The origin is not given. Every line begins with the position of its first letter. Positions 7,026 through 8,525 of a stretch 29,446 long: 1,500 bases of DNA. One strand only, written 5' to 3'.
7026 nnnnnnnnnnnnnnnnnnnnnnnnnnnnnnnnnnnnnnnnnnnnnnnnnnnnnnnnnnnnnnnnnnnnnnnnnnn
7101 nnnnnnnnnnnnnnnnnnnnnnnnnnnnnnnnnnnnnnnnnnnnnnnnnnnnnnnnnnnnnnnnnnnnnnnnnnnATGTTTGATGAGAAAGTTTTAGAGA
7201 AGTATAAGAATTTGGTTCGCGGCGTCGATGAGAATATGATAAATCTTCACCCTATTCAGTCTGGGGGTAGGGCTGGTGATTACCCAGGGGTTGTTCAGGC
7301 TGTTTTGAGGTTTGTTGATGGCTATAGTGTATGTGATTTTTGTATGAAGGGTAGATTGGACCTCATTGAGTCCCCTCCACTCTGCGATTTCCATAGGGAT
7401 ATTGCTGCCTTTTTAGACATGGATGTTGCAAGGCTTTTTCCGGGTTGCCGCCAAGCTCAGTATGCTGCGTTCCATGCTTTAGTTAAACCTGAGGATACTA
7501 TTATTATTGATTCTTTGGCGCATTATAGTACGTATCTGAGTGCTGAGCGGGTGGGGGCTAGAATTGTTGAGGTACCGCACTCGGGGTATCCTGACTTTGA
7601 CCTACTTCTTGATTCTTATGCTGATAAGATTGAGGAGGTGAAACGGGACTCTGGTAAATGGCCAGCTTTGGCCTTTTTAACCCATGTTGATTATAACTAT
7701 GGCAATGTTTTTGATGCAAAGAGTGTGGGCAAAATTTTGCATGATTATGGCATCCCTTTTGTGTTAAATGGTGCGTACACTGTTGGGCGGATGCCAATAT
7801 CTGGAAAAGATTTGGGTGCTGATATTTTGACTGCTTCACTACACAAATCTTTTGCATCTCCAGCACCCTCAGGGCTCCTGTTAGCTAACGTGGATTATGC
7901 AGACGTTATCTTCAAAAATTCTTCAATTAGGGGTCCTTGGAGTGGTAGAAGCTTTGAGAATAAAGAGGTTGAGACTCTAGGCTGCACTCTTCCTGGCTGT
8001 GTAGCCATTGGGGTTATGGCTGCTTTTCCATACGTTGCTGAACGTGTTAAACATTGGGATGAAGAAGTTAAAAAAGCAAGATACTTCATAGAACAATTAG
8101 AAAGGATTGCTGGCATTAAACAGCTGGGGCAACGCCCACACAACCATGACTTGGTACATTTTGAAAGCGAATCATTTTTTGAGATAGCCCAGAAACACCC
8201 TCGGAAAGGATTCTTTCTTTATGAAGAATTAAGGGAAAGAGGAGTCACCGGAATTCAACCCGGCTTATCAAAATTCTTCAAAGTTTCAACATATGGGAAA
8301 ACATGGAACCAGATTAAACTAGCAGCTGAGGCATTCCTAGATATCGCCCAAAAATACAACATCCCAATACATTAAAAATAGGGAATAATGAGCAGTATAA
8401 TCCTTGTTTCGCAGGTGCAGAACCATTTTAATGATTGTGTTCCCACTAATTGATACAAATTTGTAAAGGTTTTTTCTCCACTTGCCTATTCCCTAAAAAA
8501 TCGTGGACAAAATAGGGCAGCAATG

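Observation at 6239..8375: tRNA-Cys, SepCysE-like and SepCysS clustered as one module, with an N-terminally shortened SepCysE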

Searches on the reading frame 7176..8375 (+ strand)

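Call 5: search_protein_families(library=pfam, proteins=[window:7176-8375:+], max_evalue=0.01)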
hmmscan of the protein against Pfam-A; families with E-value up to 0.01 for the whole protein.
window:7176-8375:+ (399 aa): 3 families
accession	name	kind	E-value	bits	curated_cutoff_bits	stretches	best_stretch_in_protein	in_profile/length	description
PF05889.19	SepSecS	-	6.7e-22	78.2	21.1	1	108-361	103-343/389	O-phosphoseryl-tRNA(Sec) selenium transferase, SepSecS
PF00266.25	Aminotran_5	-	8.4e-14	51.7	21.5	1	99-330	82-315/371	Aminotransferase class-V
PF00155.27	Aminotran_1_2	-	1.8e-05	24.5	19.7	1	86-229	70-224/361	Aminotransferase class I and II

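Call 6: search_protein_families(library=ncbifam, proteins=[window:7176-8375:+], max_evalue=0.01)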
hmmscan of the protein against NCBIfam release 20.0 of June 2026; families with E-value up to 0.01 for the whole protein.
window:7176-8375:+ (399 aa): 21 families
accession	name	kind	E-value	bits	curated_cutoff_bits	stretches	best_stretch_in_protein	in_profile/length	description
NF006810.0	PRK09331.1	subfamily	4e-158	526.3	301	1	3-397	3-395/397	Sep-tRNA:Cys-tRNA synthetase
TIGR02539.1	SepCysS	equivalog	4.1e-137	457.1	365.25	1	15-394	2-369/370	O-phospho-L-seryl-tRNA:Cys-tRNA synthase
TIGR01979.1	sufS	subfamily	2.5e-08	33.2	475.1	1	100-237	102-233/403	SufS family cysteine desulfurase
TIGR01977.1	am_tr_V_EF2568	hypoth_equivalog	2.6e-05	23.4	377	1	149-236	124-211/376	cysteine desulfurase family protein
NF041166.1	f2_encap_cargo1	exception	3.3e-05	23.2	800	1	103-233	332-456/623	family 2A encapsulin nanocompartment cargo protein cysteine desulfurase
TIGR04343.1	egtE_PLP_lyase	equivalog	4.9e-05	22.3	400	1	162-243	143-221/370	ergothioneine biosynthesis PLP-dependent enzyme EgtE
NF005394.0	PRK06939.1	equivalog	5.2e-05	22.1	460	1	74-119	94-139/397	glycine C-acetyltransferase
NF047599.1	SerpalmtaseBetaP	equivalog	0.00011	21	500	1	73-142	94-163/394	serine palmitoyltransferase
TIGR00858.1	bioF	equivalog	0.00012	20.9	426.45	1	71-148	70-147/365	8-amino-7-oxononanoate synthase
TIGR01822.1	2am3keto_CoA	equivalog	0.00024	20.1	493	1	73-119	89-135/393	glycine C-acetyltransferase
TIGR03402.1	FeS_nifS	equivalog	0.00036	19.4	530.75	1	165-230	139-203/379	cysteine desulfurase NifS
NF040779.1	Sec_lyase_SclA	exception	0.00072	18.6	525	1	166-232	140-206/378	selenocysteine lyase SclA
TIGR03403.1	nifS_epsilon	equivalog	0.00098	18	587.7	1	152-234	130-211/382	NifS family cysteine desulfurase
NF002806.0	PRK02948.1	subfamily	0.00099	18.2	304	1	163-227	139-203/381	IscS subfamily cysteine desulfurase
TIGR03301.1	PhnW-AepZ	equivalog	0.0017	17.8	360.8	1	98-230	66-193/355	2-aminoethylphosphonate aminotransferase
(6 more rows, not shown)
